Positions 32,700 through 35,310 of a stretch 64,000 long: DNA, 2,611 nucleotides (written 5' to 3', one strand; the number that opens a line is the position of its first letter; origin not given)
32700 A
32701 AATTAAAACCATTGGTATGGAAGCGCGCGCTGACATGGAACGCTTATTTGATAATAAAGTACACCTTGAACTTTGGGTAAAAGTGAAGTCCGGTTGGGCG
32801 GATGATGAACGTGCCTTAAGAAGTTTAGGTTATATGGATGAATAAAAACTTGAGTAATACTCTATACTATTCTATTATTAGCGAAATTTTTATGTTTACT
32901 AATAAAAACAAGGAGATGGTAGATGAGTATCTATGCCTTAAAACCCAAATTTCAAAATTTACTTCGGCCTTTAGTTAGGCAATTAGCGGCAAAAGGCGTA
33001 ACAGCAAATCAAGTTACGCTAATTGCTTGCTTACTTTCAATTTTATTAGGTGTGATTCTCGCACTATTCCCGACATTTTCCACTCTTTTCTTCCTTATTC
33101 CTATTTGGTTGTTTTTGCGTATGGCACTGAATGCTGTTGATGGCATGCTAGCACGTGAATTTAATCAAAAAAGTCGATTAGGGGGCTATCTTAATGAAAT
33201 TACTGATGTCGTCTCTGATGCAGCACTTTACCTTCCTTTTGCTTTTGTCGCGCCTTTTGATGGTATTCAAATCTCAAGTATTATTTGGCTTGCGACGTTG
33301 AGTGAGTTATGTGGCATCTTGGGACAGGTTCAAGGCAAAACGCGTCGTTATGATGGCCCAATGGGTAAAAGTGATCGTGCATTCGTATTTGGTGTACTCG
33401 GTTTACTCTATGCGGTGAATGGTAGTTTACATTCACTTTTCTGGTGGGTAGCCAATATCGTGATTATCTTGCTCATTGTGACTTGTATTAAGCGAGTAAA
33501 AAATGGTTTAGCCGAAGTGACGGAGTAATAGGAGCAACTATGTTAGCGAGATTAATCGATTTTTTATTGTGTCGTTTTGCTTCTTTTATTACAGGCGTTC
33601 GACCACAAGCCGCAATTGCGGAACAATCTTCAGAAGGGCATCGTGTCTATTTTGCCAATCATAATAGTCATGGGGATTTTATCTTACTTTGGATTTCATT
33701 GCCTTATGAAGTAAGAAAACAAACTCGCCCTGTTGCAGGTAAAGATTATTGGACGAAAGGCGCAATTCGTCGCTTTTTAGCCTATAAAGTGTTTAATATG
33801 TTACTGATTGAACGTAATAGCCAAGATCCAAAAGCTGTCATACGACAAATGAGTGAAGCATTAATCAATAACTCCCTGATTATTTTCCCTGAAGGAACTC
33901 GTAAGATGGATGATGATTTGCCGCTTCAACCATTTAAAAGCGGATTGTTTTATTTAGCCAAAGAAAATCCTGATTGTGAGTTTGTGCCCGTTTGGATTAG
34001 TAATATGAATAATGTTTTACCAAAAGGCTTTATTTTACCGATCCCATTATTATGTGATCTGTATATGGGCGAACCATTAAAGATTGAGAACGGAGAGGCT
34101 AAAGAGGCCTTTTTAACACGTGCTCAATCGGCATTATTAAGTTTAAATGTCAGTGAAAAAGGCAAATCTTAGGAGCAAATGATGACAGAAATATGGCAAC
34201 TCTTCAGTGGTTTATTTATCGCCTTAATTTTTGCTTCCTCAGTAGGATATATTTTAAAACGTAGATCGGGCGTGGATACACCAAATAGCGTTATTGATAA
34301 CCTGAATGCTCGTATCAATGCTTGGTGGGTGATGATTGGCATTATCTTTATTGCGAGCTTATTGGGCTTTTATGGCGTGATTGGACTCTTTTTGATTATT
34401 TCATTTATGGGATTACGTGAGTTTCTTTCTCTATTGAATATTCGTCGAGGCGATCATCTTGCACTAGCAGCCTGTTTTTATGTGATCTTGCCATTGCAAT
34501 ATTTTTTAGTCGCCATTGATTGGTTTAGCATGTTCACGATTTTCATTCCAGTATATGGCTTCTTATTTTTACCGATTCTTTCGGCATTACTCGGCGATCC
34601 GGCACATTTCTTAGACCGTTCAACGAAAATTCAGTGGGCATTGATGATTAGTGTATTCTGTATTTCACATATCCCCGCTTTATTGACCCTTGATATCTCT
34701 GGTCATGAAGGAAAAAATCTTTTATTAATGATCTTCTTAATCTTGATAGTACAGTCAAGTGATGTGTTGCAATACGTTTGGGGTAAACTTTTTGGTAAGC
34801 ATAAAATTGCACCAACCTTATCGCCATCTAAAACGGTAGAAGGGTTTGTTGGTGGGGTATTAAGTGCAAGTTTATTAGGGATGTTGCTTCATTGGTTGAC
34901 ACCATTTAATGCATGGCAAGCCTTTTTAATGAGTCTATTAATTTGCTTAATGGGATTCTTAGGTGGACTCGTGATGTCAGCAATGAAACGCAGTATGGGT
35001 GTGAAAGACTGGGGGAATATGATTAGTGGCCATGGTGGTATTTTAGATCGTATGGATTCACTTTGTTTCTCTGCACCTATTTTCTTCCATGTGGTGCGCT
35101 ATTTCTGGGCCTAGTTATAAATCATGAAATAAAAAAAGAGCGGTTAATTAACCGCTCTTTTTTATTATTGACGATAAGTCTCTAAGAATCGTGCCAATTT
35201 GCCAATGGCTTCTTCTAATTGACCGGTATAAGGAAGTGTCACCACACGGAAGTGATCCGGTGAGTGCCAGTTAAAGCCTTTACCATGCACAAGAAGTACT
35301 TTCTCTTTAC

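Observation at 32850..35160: Self-contained three-gene phospholipid cassette (YnbA-like, PlsC-like, CdsA/YnbB-like) of unknown product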

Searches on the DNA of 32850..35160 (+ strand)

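Call 10: search_dna_similar(query=window:32850-35160:+, collection=ecoli_genomes, mode=distant, max_rows=5)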
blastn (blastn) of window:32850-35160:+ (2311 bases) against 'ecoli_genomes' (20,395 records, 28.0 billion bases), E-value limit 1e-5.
Records with a match: 3; places in all: 3; records where one place covers at least 80% of the query: 0.
Genomes with a match: 3 of 5426; with a place that covers at least 80% of the query: 0. Places per genome that has any: lowest 1, median 1, highest 1. On chromosomes: 0 places; on plasmids: 3.
Best place of each record, by identity: 60-80% 3.
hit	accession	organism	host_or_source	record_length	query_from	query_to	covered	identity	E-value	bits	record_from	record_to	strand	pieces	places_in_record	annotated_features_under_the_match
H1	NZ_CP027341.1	Escherichia coli strain 2015C-3121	Homo sapiens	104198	2122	2258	6%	70.8%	2e-7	68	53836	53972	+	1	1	phosphatidate cytidylyltransferase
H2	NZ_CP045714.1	Escherichia coli strain FHI_NMBU_11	Homo sapiens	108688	2122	2258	6%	70.8%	2e-7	68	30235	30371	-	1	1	phosphatidate cytidylyltransferase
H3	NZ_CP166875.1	Escherichia coli strain 48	Fecal sample from a deer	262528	2122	2258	6%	70.8%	2e-7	68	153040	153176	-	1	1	phosphatidate cytidylyltransferase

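Call 12: get_annotated_region(hit=H1, flank=6000)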
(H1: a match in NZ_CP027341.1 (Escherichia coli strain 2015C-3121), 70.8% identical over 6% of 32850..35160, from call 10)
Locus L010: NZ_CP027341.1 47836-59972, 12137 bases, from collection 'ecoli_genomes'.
description: Escherichia coli strain 2015C-3121 plasmid unnamed
organism: Escherichia coli strain 2015C-3121 (NCBI taxid 562)
replicon: plasmid unnamed; assembly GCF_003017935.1
host: Homo sapiens; source: stool; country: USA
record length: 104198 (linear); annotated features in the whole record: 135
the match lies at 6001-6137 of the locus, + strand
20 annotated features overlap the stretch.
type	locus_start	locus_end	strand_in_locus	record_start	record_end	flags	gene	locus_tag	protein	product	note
CDS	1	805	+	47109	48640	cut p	-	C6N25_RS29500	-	flavin-containing monooxygenase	frameshifted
CDS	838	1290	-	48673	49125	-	-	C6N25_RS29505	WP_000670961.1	acyltransferase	-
CDS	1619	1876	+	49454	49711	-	-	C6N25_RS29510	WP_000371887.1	hypothetical protein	-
CDS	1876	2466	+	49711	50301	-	-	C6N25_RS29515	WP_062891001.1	hypothetical protein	-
CDS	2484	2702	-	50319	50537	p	-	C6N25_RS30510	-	DUF6404 family protein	internal stop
CDS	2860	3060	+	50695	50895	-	-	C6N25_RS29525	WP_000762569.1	hypothetical protein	-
CDS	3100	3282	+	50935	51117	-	-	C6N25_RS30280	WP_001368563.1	hypothetical protein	-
CDS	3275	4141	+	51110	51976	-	-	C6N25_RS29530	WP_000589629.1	DMT family transporter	-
CDS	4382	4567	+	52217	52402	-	-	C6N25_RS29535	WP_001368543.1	hypothetical protein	-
CDS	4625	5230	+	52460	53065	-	-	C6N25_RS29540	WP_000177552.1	CDP-alcohol phosphatidyltransferase family protein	-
CDS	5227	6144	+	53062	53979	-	-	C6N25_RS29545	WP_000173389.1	phosphatidate cytidylyltransferase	-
CDS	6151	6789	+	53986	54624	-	-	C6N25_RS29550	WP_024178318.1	lysophospholipid acyltransferase family protein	-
CDS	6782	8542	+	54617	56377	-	-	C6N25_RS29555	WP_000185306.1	bifunctional alpha/beta hydrolase/class I SAM-dependent methyltransferase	-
CDS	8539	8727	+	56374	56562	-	-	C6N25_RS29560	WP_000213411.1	hypothetical protein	-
CDS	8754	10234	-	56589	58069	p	tnpC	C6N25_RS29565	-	IS66 family transposase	frameshifted; internal stop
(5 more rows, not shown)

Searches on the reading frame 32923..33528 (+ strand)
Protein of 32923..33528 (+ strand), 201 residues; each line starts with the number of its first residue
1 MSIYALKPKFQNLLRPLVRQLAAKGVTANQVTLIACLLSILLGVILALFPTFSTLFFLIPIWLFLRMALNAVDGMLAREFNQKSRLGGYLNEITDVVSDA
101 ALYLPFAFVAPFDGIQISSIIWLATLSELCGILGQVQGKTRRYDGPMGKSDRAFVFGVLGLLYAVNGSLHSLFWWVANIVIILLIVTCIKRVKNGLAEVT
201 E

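Call 3: search_protein_families(library=pfam, proteins=[window:32923-33528:+], max_evalue=0.01)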
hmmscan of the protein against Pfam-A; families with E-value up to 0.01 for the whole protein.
window:32923-33528:+ (201 aa): 1 family
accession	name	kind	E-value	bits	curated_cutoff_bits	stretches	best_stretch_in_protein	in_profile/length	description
PF01066.26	CDP-OH_P_transf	-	2e-06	28.7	22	1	27-180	3-149/152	CDP-alcohol phosphatidyltransferase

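Call 4: search_protein_families(library=ncbifam, proteins=[window:32923-33528:+], max_evalue=0.01)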
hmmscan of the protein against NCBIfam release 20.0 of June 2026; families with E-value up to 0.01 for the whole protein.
window:32923-33528:+ (201 aa): 10 families
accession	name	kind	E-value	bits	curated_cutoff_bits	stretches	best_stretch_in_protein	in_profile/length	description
NF040950.1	archin_ph_syn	equivalog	5e-19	68.9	180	1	5-193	3-185/191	archaetidylinositol phosphate synthase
NF045883.1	PIPSynth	equivalog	4.3e-13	49.4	170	1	8-136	5-126/197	phosphatidylinositol phosphate synthase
NF041135.1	IPPtranDIPPsyn_Thcocales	equivalog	5.1e-07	29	580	1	24-127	248-345/419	bifunctional L-myo-inositol-1-phosphate cytidylyltransferase/CDP-L-myo-inositol myo-inositolphosphotransferase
TIGR00560.1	pgsA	equivalog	0.00013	22.5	109.1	1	27-107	3-84/183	CDP-diacylglycerol--glycerol-3-phosphate 3-phosphatidyltransferase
TIGR00473.1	pssA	equivalog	0.0003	20.9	107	1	57-133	21-95/153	CDP-diacylglycerol--serine O-phosphatidyltransferase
TIGR04217.1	archae_ser_T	exception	0.00056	19.7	200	1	36-137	14-112/221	archaetidylserine synthase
NF008090.0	PRK10832.1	equivalog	0.0027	17.8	304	1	39-98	14-74/182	CDP-diacylglycerol--glycerol-3-phosphate 3-phosphatidyltransferase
NF045887.1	PhCholSynPs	equivalog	0.0031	17.1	300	1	28-109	15-88/235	phosphatidylcholine synthase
NF052561.1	PIPSynBT1523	equivalog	0.0047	16.7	350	0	12-123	11-127/232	hypothetical protein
NF045884.1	PhCholSynAgro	equivalog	0.0057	16.6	350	0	41-104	25-84/235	phosphatidylcholine synthase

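Call 36: search_solved_structures(query=window:32923-33528:+, max_evalue=1, show_alignments=3)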
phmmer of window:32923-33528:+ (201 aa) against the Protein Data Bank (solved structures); distinct sequences matched with E-value up to 1: 10.
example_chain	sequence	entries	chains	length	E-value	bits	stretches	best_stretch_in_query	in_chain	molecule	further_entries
6h53_A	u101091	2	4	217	5.1e-07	32.8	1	8-154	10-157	CDP-diacylglycerol--inositol 3-phosphatidyltransferase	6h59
6h5a_A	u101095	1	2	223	5.5e-07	32.7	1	8-154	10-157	CDP-diacylglycerol--inositol 3-phosphatidyltransferase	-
6wm5_A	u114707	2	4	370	3.8e-05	26.7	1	8-128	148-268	AfCTD-Phosphatidylinositol-phosphate synthase (PIPS) fusion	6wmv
4o6m_A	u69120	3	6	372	0.00032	23.7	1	17-111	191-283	AF2299, a CDP-alcohol phosphotransferase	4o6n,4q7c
8ero_A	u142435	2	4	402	0.0018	21.2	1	26-98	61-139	Cholinephosphotransferase 1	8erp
4mnd_A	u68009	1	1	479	0.0033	20.4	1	24-189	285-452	CTP L-myo-inositol-1-phosphate cytidylyltransferase/CDP-L-myo-inositol myo-inositolphospho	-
8gyw_B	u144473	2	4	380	0.019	17.9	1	6-100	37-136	Choline/ethanolaminephosphotransferase 1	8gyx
5d91_A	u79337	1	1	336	0.046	16.6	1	8-188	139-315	AF2299 protein,Phosphatidylinositol synthase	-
8ul9_A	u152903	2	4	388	0.33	13.9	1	13-107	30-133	Cholinephosphotransferase 1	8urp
8urt_A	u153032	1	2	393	0.34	13.8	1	13-107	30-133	Cholinephosphotransferase 1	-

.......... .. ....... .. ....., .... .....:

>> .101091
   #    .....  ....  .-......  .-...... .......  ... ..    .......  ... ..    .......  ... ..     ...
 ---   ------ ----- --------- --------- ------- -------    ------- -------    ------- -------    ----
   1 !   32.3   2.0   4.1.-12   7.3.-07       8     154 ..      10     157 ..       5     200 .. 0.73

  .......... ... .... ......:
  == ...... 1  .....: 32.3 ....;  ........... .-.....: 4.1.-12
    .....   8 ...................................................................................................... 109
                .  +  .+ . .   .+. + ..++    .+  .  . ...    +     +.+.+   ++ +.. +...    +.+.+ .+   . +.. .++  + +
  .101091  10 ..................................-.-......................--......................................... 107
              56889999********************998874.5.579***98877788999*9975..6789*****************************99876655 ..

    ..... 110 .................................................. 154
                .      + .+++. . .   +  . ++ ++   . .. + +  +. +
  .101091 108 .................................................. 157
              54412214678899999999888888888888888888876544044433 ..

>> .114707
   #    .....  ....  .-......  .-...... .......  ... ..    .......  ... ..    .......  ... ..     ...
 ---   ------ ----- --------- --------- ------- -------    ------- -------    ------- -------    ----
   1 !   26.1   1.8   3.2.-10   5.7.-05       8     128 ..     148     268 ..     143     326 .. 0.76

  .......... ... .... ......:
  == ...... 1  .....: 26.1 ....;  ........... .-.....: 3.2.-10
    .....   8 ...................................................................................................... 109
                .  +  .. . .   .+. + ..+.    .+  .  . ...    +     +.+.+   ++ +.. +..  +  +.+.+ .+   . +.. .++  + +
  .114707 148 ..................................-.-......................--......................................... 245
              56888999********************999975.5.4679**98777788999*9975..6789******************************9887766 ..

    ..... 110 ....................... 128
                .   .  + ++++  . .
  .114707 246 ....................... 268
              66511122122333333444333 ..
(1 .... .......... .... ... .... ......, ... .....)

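Call 38: find_homologous_proteins(query=window:32923-33528:+, max_evalue=0.00001)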
Query window:32923-33528:+ (201 aa): 8000 proteins with E <= 0.00001 among 8000 candidates; the best 120 are listed.
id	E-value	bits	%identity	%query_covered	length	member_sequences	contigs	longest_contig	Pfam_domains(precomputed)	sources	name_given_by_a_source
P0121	5.7e-122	423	97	100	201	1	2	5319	PF01066.27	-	-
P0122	9.2e-122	422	97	100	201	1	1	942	PF01066.27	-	-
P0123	1.2e-121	422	97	100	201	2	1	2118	-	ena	-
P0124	2.7e-121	420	96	100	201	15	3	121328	PF01066.27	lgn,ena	-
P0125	6.1e-121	419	97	100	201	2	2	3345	PF01066.27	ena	-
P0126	6.8e-121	419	97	100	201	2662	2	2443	-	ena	-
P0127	8.2e-121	419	96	100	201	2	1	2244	PF01066.27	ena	-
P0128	1.8e-120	418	96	100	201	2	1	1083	PF01066.27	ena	-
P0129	1.9e-120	418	96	100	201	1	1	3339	PF01066.27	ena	-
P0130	1.9e-120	418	97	99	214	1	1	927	PF01066.27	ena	-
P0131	1.9e-120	418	96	100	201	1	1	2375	PF01066.27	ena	-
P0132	1.9e-119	414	96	100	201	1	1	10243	PF01066.27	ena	-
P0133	1.9e-119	414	96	100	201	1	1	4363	PF01066.27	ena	-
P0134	2.5e-119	414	95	100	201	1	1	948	PF01066.27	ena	-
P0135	4.5e-119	413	95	100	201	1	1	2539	PF01066.27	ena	-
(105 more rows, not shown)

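Call 64: search_protein_representatives(protein=window:32923-33528:+)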
Query: 201 residues. Proteins with E-value up to 0.001 (for the whole library): 1901; up to 1e-10: 852; up to 1e-30: 246. The best 150 are listed.
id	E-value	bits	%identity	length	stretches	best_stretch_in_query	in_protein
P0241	7.4e-61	221.6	86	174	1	1-126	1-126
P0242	4.9e-59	215.6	55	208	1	1-199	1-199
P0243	3.4e-57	209.6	52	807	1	2-199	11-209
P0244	9.4e-56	204.9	59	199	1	1-196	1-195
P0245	2.8e-55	203.4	55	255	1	2-199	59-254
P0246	4.2e-55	202.8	60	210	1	2-173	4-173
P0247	6.2e-55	202.2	51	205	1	2-201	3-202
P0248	1.6e-54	200.9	51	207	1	1-198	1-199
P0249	2.5e-53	197.0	54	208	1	1-196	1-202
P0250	5.6e-53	195.9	93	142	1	25-124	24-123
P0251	1.3e-52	194.7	51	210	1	2-196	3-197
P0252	5.0e-51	189.5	53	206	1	2-197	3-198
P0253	2.0e-50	187.5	47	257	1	2-199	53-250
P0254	3.4e-50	186.8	51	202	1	1-195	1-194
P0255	6.3e-50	185.9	55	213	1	1-199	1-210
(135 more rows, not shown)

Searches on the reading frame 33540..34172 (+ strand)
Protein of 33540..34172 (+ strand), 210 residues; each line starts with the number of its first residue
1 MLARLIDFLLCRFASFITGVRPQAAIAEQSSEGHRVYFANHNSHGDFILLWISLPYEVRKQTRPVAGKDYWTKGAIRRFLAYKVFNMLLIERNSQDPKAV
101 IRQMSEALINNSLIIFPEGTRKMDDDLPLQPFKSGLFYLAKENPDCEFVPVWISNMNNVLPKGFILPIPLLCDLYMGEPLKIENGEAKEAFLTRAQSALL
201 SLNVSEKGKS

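Call 3: search_protein_families(library=pfam, proteins=[window:33540-34172:+], max_evalue=0.01)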
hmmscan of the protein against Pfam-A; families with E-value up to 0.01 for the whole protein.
window:33540-34172:+ (210 aa): 1 family
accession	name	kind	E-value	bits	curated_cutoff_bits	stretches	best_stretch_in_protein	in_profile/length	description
PF01553.26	Acyltransferase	-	2.7e-16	60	23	1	32-154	13-132/132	Acyltransferase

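Call 4: search_protein_families(library=ncbifam, proteins=[window:33540-34172:+], max_evalue=0.01)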
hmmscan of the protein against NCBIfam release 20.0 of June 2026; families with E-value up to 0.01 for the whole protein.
window:33540-34172:+ (210 aa): 4 families
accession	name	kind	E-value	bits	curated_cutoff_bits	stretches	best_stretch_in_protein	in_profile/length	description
TIGR00530.1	AGP_acyltrn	subfamily_domain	3.1e-10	39.9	102.95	1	30-151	13-127/130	1-acylglycerol-3-phosphate O-acyltransferase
NF006386.0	PRK08633.1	equivalog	2.5e-07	28.8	1221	1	32-154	440-552/1147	acyl-[ACP]--phospholipid O-acyltransferase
NF052552.1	LyOrLpactfOlsARHOCB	equivalog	0.00048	19.2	300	1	9-137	64-181/271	lyso-ornithine lipid O-acyltransferase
NF011593.0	PRK15018.1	equivalog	0.00056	19.7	501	1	27-159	59-185/245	1-acylglycerol-3-phosphate O-acyltransferase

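Call 21: find_homologous_proteins(query=window:33540-34172:+, max_evalue=0.00001)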
Query window:33540-34172:+ (210 aa): 5208 proteins with E <= 0.00001 among 5437 candidates; the best 120 are listed.
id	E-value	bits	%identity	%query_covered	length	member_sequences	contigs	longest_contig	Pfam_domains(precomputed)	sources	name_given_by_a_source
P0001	4.4e-132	456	96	100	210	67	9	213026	PF01553.27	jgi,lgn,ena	-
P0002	1.9e-131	454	96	100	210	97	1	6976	PF01553.27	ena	-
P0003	5.3e-131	453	95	100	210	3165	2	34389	PF01553.27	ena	-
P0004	3.2e-121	421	92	100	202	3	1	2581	PF01553.27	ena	-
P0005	5.6e-114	397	95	87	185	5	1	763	PF01553.27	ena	-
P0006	2.3e-104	366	92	83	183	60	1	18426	PF01553.27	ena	-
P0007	1.3e-100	353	73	99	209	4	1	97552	PF01553.27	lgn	-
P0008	5.7e-100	351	72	100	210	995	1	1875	PF01553.27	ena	-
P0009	1.2e-98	347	72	99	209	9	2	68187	PF01553.27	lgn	-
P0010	1.7e-98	346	73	100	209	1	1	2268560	PF01553.27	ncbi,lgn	ncbi:lysophospholipid acyltransferase family protein [Bisgaard Taxon 45]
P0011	2.2e-98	346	73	100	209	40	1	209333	PF01553.27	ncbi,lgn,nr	ncbi:TPA: 1-acyl-sn-glycerol-3-phosphate acyltransferase [Pasteurella multocida]|nr:1-acyl-sn-glycer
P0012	3.2e-98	345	73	100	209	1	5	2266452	PF01553.27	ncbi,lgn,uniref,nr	ncbi:lysophospholipid acyltransferase family protein [Bisgaard Taxon 45]|uniref:Lysophospholipid acy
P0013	5.9e-98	345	71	100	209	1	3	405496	PF01553.27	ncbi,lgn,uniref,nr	ncbi:lysophospholipid acyltransferase family protein [Pasteurella oralis]|uniref:Lysophospholipid ac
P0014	6.6e-98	344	72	99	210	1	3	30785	PF01553.27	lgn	-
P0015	1.1e-97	344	73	100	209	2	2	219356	PF01553.27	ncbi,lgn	ncbi:lysophospholipid acyltransferase family protein [Bisgaard Taxon 45]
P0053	1.4e-73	265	58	96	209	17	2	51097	PF01553.27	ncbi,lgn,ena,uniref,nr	ncbi:lysophospholipid acyltransferase family protein [Campylobacter curvus]|uniref:lysophospholipid 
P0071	1.0e-70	256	58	98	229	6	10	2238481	PF01553.27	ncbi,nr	ncbi:lysophospholipid acyltransferase family protein [Neisseria weaveri]|nr:lysophospholipid acyltra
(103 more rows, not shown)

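Call 41: find_encoding_contigs(protein=P0071, flank=5000, max_places=2)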
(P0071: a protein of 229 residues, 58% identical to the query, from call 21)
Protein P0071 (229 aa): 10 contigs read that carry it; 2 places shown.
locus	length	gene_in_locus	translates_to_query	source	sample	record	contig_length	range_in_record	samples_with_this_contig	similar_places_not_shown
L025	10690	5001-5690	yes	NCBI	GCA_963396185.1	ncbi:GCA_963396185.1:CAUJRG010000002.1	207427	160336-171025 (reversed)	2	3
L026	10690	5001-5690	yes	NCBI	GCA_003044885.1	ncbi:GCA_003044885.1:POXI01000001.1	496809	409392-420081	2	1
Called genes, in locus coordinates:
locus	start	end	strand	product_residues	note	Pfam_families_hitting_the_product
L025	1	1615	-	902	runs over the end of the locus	PF17900:Peptidase_M1_N, PF01433:Peptidase_M1, PF11940:DUF3458, PF17432:DUF3458_C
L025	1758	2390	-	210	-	PF04055:Radical_SAM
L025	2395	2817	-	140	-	PF01242:PTPS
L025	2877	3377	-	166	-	PF07566:DUF1543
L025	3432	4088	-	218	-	PF02540:NAD_synthase (weak), PF06508:QueC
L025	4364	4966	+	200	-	PF01066:CDP-OH_P_transf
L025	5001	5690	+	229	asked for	PF01553:Acyltransferase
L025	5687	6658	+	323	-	PF01148:CTP_transf_1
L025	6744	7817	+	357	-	PF00814:TsaD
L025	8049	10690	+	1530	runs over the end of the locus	PF00353:HemolysinCabind, PF06594:HCBP_related (weak), PF00353:HemolysinCabind (weak), PF00092:VWA, PF13519:VWA_2, PF00353:HemolysinCabind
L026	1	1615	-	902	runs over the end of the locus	PF17900:Peptidase_M1_N, PF01433:Peptidase_M1, PF11940:DUF3458, PF17432:DUF3458_C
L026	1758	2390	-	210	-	PF04055:Radical_SAM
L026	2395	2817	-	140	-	PF01242:PTPS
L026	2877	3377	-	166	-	PF07566:DUF1543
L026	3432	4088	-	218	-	PF02540:NAD_synthase (weak), PF06508:QueC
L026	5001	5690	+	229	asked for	PF01553:Acyltransferase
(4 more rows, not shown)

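Call 42: find_encoding_contigs(protein=P0053, flank=5000, max_places=2)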
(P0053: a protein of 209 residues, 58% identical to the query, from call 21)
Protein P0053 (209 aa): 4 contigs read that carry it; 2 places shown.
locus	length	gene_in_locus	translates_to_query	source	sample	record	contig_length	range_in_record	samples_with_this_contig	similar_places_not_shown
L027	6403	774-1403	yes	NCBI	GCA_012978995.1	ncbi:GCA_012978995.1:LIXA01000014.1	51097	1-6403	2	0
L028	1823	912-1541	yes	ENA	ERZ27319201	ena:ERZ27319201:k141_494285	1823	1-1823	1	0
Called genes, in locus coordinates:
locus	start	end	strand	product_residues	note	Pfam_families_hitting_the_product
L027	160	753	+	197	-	PF01066:CDP-OH_P_transf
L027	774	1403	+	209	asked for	PF01553:Acyltransferase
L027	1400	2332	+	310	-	PF01148:CTP_transf_1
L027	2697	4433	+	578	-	PF00561:Abhydrolase_1 (weak), PF12146:Hydrolase_4, PF12697:Abhydrolase_6 (weak), PF12147:Methyltransf_20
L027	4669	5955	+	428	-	PF14378:PAP2_3 (weak), PF00782:DSPc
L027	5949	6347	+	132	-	-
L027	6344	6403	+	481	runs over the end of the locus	PF13644:DKNYY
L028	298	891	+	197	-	PF01066:CDP-OH_P_transf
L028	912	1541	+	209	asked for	PF01553:Acyltransferase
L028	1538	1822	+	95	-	?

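Call 81: search_solved_structures(query=window:33540-34172:+, max_evalue=0.01, show_alignments=1)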
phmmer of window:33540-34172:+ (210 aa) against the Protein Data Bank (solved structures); distinct sequences matched with E-value up to 0.01: 0.

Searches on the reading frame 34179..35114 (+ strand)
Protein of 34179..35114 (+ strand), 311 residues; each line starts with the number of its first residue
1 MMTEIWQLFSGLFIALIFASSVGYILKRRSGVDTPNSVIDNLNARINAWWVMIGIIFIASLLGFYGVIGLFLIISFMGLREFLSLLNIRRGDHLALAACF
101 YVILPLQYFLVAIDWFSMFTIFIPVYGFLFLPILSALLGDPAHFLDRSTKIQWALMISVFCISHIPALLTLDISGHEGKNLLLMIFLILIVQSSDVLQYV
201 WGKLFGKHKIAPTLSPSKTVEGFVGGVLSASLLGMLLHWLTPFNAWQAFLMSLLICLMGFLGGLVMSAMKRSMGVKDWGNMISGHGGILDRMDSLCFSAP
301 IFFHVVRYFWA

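Call 3: search_protein_families(library=pfam, proteins=[window:34179-35114:+], max_evalue=0.01)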
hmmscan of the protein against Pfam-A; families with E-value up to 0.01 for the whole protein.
window:34179-35114:+ (311 aa): 1 family
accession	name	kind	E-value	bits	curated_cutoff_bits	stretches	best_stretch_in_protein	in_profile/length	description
PF01148.25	CTP_transf_1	-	4.6e-73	246.8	24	1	44-309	2-264/264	Cytidylyltransferase family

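Call 4: search_protein_families(library=ncbifam, proteins=[window:34179-35114:+], max_evalue=0.01)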
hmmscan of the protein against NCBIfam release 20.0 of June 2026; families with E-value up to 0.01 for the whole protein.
window:34179-35114:+ (311 aa): 2 families
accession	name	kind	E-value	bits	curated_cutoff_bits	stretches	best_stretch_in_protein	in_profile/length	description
NF008635.0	PRK11624.1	equivalog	1.5e-28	100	385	1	172-305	142-277/285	phosphatidate cytidylyltransferase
NF003114.0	PRK04032.1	equivalog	0.00017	21.5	148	1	216-297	48-127/172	CDP-2,3-bis-(O-geranylgeranyl)-sn-glycerol synthase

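Call 82: search_solved_structures(query=window:34179-35114:+, max_evalue=0.01, show_alignments=1)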
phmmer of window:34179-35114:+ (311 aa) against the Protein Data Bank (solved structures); distinct sequences matched with E-value up to 0.01: 2.
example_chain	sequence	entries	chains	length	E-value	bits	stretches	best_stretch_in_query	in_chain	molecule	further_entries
4q2g_A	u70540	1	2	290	3.5e-17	66.3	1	30-306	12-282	Phosphatidate cytidylyltransferase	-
4q2e_A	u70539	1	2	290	1.7e-16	64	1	30-306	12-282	Phosphatidate cytidylyltransferase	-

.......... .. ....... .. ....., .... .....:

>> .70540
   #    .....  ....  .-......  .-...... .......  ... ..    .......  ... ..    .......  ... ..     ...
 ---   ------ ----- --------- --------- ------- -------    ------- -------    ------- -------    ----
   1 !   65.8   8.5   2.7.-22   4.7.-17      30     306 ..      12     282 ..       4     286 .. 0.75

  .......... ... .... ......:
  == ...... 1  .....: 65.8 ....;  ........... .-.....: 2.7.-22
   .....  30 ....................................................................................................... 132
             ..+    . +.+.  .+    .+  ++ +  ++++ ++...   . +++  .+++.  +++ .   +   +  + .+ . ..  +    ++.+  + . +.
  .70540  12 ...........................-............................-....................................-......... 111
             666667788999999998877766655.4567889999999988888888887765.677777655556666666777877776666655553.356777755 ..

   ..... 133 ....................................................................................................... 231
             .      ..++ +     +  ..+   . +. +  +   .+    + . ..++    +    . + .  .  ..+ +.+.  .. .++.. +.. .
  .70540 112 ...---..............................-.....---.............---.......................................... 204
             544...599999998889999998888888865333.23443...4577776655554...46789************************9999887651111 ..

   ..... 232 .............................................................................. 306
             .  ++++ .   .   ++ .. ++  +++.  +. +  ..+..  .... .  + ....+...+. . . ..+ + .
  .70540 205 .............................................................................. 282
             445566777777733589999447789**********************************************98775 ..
